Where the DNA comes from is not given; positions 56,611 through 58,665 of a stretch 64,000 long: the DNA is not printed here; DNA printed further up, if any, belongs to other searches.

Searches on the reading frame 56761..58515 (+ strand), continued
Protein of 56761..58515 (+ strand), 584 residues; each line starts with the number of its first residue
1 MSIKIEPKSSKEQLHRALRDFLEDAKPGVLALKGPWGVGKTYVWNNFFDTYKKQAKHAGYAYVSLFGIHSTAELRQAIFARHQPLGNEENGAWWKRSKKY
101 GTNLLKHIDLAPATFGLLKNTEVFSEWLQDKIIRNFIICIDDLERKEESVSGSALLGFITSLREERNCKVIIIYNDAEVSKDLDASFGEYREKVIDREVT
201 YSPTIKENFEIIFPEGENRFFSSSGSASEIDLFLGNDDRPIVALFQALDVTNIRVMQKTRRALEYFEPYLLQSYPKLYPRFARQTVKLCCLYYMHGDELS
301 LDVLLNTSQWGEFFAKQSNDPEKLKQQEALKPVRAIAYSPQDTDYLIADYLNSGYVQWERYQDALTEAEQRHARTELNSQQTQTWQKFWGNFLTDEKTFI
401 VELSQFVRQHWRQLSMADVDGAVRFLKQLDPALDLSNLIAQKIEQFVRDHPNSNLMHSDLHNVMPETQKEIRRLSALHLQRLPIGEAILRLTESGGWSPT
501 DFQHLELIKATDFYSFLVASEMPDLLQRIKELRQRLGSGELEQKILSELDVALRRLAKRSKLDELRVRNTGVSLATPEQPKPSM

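Call 71: get_annotated_region(hit=H3, flank=4000)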
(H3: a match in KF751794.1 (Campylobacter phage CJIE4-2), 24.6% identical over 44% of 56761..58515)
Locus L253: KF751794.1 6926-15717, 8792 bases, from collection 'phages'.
description: Campylobacter phage CJIE4-2, complete genome.
organism: Campylobacter phage CJIE4-2 (NCBI taxid 1470459)
taxonomy: Viruses; Duplodnaviria; Heunggongvirae; Uroviricota; Caudoviricetes
host: Campylobacter jejuni subsp. jejuni 00-1597; source: stool sample; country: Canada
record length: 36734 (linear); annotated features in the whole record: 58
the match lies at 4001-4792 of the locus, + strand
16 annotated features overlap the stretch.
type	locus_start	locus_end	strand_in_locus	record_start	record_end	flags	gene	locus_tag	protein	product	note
CDS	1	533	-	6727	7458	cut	-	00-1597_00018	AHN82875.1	DNA-binding protein Roi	-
CDS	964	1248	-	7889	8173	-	-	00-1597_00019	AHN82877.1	hypothetical protein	-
CDS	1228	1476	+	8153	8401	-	-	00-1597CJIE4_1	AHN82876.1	hypothetical protein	-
CDS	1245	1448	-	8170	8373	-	-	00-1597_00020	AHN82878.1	hypothetical protein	-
CDS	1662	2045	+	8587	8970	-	-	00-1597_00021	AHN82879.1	repressor protein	bacteriophage CI repressor protein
CDS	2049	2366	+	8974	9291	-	-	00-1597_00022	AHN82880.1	hypothetical protein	-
CDS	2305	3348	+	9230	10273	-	dnaQ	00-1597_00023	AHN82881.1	DNA polymerase III PolC, epsilon subunit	-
CDS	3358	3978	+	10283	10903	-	-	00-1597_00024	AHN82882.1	hypothetical protein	-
CDS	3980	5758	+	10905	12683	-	-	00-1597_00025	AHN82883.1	KAP family P-loop domain protein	-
CDS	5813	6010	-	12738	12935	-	-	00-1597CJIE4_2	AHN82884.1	hypothetical protein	-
CDS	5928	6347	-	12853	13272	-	-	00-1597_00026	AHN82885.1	hypothetical protein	-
CDS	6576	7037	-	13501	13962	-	-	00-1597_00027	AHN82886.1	hypothetical protein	-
CDS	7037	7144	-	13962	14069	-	-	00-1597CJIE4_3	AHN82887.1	hypothetical protein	-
CDS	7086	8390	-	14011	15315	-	-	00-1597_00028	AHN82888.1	hypothetical protein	-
CDS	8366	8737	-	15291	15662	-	-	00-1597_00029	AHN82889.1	hypothetical protein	-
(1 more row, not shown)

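Call 82: predict_structure(alignment_id=A1)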
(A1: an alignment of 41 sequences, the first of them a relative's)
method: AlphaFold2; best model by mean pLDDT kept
length: 584 residues; sequences in the alignment: 41
mean_pLDDT: 87.4   pTM: 0.74
mean pLDDT of the five models: 87.4, 85.6, 85.2, 84.6, 84.4
residues with pLDDT >= 90: 383; 70-90: 136; 50-70: 49; < 50: 16
segments of 3 or more residues with pLDDT < 50: 105-119
pLDDT, mean of each block of 10 residues (from residue 1): 77 95 96 94 94 92 95 92 77 67 49 45 68 91 91 92 96 92 82 91 95 89 62 77 94 96 97 94 96 95 89 81 90 92 96 97 96 91 91 92 96 94 95 94 92 75 90 82 89 78 88 95 92 86 93 95 91 71 56
secondary structure, 60 per line:
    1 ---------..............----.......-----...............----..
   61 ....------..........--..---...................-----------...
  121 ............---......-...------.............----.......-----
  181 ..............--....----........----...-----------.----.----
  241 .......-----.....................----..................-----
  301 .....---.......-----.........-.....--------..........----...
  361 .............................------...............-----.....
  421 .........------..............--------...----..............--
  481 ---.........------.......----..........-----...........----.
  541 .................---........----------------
elements in order: H10-23 E28-34 H40-54 E59-64 H71-80 H88-106 H118-132 E136-141 H152-164 E169-175 H181-194 E197-200 H205-212 H241-247 H253-273 H278-295 H301-305 H309-315 H321-329 H331-335 H344-353 H358-389 H396-410 H416-429 H436-449 H465-478 H484-492 H499-505 H510-519 H525-535 H540-557 H561-568

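Call 85: fold_search(model_id=the predicted structure, library=pdb)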
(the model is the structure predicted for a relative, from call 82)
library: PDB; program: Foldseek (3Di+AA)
matches with E <= 10: 1246; with E <= 0.001: 113
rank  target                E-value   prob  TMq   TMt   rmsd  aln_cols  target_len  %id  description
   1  9bcx_F                5.8e-06  1.00  0.25  0.34  24.8       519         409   13  Cryo-EM structure of the S. cerevisiae ORC-Cdc6-Mcm2-7-DNA complex with a fully closed Mcm2-Mcm5 DNA entry gate (released 2025-01-01)
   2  1fnn_A                8.8e-06  1.00  0.33  0.47  12.2       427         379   14  CRYSTAL STRUCTURE OF CDC6P FROM PYROBACULUM AEROPHILUM (released 2000-10-04)
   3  8zp5_E                9.2e-06  1.00  0.27  0.35  24.1       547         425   12  Cryo-EM structure of origin recognition complex (Orc5 basic patch mutations) with ARS1 DNA bound (released 2025-04-16)
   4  8dgf_B                2.4e-05  1.00  0.23  0.12  24.0       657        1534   14  Avs4 bound to phage PhiV-1 portal (released 2022-08-03)
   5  7wub_D                2.4e-05  1.00  0.20  0.21  31.0       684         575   12  Cryo-EM structure of dodecamer P97 (released 2022-03-23)
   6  7jgr_D                2.6e-05  1.00  0.24  0.30  23.9       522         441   11  Structure of Drosophila ORC bound to DNA (84 bp) and Cdc6 (released 2020-09-09)
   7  7wub_A                2.9e-05  1.00  0.21  0.21  31.3       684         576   14  Cryo-EM structure of dodecamer P97 (released 2022-03-23)
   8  7wub_C                3.0e-05  1.00  0.21  0.21  31.3       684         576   14  Cryo-EM structure of dodecamer P97 (released 2022-03-23)
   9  7jk2_C                3.1e-05  1.00  0.23  0.22  29.6       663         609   10  Structure of Drosophila ORC bound to poly(dA/dT) DNA and Cdc6 (conformation 1) (released 2020-09-09)
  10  7jpq_D                3.3e-05  1.00  0.23  0.32  24.1       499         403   10  ORC-O2-5: Human Origin Recognition Complex (ORC) with subunits 2,3,4,5 (released 2020-09-02)
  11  7jpo_E                3.6e-05  1.00  0.23  0.32  25.4       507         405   12  ORC-O1AAA: Human Origin Recognition Complex (ORC) with dynamic/unresolved ORC2 WH (released 2020-09-02)
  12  7uqj_F                4.1e-05  1.00  0.23  0.23  28.7       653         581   13  Cryo-EM structure of the S. cerevisiae chromatin remodeler Yta7 hexamer bound to ATPgS and histone H3 tail in state II (released 2023-02-01)
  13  7jgr_C                4.5e-05  1.00  0.27  0.26  28.5       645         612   10  Structure of Drosophila ORC bound to DNA (84 bp) and Cdc6 (released 2020-09-09)
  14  8s0e_A                5.0e-05  1.00  0.28  0.41  13.0       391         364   14  H. sapiens OCCM bound to double stranded DNA (released 2024-10-02)
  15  7jpp_E                5.4e-05  1.00  0.21  0.28  23.9       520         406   11  ORC-O2WH: Human Origin Recognition Complex (ORC) with dynamic/unresolved ORC1 AAA+ domain (released 2020-09-09)
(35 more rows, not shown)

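Call 93: search_protein_families(library=pfam, proteins=[L076:4634-6025:+, L076:7743-8744:+, L076:3201-3863:-, L076:8788-10995:-], max_evalue=0.01)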
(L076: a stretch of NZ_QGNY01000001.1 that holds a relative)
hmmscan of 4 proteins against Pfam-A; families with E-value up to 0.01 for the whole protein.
L076:4634-6025:+ (463 aa): 2 families
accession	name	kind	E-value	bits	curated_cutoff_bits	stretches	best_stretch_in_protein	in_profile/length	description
PF06114.19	Peptidase_M78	-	6.2e-15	55.5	22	1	254-416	3-123/123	IrrE N-terminal-like domain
PF10896.13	DUF2714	-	0.0029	18.1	23.9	0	306-358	20-73/143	Protein of unknown function (DUF2714)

L076:7743-8744:+ (333 aa): 0 families

L076:3201-3863:- (220 aa): 0 families

L076:8788-10995:- (735 aa): 0 families

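Call 94: search_protein_families(library=padloc, proteins=[L076:4634-6025:+, L076:6028-7716:+, L076:7743-8744:+, L253:3980-5758:+], max_evalue=0.001)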
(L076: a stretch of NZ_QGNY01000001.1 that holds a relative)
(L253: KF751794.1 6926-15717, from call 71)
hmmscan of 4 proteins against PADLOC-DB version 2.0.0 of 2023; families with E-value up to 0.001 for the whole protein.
L076:4634-6025:+ (463 aa): 11 families
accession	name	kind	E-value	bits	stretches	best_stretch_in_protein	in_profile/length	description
PDLC04141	capP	-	9.5e-14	49.5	1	279-362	51-118/242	capP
PDLC03954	RmrA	-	1.7e-08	31.8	1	284-381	196-276/380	-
PDLC03951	RmrA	-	1.5e-06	25.5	1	334-368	224-258/400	-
PDLC03948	RmrA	-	2.3e-06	24.7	1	274-368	185-262/397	-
PDLC03947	RmrA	-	2.7e-06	24.5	1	276-378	188-273/383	-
PDLC03949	RmrA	-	1.1e-05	22.5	1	293-366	186-235/363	-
PDLC03944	RmrA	-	2e-05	21.8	1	285-368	188-254/384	-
PDLC03945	RmrA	-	3.1e-05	21.3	1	295-366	207-260/394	-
PDLC03946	RmrA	-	5.2e-05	20.1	1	292-367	186-238/357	-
PDLC01889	CARF4--CARF_PDDEXK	-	0.00013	19.2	1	72-135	283-344/367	-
PDLC03952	RmrA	-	0.00091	16.2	0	293-371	217-278/395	-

L076:6028-7716:+ (562 aa): 3 families
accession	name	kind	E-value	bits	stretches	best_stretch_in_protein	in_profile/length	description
PDLC05031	PDC-S49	-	1.1e-22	78.7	1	23-205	28-203/624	-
PDLC05029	PDC-S49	-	4.3e-15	53.5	2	132-208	132-208/619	-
PDLC05030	PDC-S49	-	1.2e-06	25.5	1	15-72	15-77/629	-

L076:7743-8744:+ (333 aa): 0 families

L253:3980-5758:+ (592 aa): 2 families
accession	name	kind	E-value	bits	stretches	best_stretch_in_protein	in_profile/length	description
PDLC05031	PDC-S49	-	7.5e-19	66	1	21-334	28-314/624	-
PDLC05029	PDC-S49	-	9.1e-06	22.7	1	19-521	25-503/619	-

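Call 100: find_related_loci(query=A1, collection=viral_contigs, flank=6000)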
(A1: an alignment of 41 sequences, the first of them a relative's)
Query A1 (584 aa) in viral_contigs; peptide patterns used: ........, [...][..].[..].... (x = any residue, [..] = any of these).
201 stretches matched a pattern; 99 encode a relative of the query (tblastn E <= 1e-3); the best 80 are kept; 80 distinct loci.
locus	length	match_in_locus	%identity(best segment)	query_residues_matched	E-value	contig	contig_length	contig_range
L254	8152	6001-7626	28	18-572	1e-52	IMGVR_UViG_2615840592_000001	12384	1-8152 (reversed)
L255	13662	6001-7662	24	29-568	9e-50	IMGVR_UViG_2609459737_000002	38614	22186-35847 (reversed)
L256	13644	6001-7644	27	2-568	4e-46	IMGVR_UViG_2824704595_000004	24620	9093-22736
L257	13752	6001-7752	25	12-578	2e-46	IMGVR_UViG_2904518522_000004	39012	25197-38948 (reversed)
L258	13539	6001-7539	25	12-517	5e-45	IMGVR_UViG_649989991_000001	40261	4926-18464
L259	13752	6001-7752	24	12-578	7e-45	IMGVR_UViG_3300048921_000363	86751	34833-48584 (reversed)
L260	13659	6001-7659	25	10-574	5e-44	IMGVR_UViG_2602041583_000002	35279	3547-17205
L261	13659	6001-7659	25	10-572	7e-43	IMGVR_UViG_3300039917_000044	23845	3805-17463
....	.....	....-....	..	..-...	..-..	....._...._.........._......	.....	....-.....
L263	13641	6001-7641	22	29-567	1e-43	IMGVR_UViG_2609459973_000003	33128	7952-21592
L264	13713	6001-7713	24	2-567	1e-41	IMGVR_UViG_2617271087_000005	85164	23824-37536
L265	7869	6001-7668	26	10-575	1e-41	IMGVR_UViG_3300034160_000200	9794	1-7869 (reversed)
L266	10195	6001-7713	24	2-567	1e-41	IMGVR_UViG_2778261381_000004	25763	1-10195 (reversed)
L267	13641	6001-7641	23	29-567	1e-41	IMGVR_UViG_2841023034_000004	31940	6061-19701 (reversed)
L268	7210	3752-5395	23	10-567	3e-41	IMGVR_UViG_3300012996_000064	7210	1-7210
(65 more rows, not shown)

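Call 106: search_solved_structures(query=L016:4747-5955:+, max_evalue=1)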
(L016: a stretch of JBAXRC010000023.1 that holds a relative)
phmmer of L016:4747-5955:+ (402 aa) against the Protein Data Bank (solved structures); distinct sequences matched with E-value up to 1: 0.
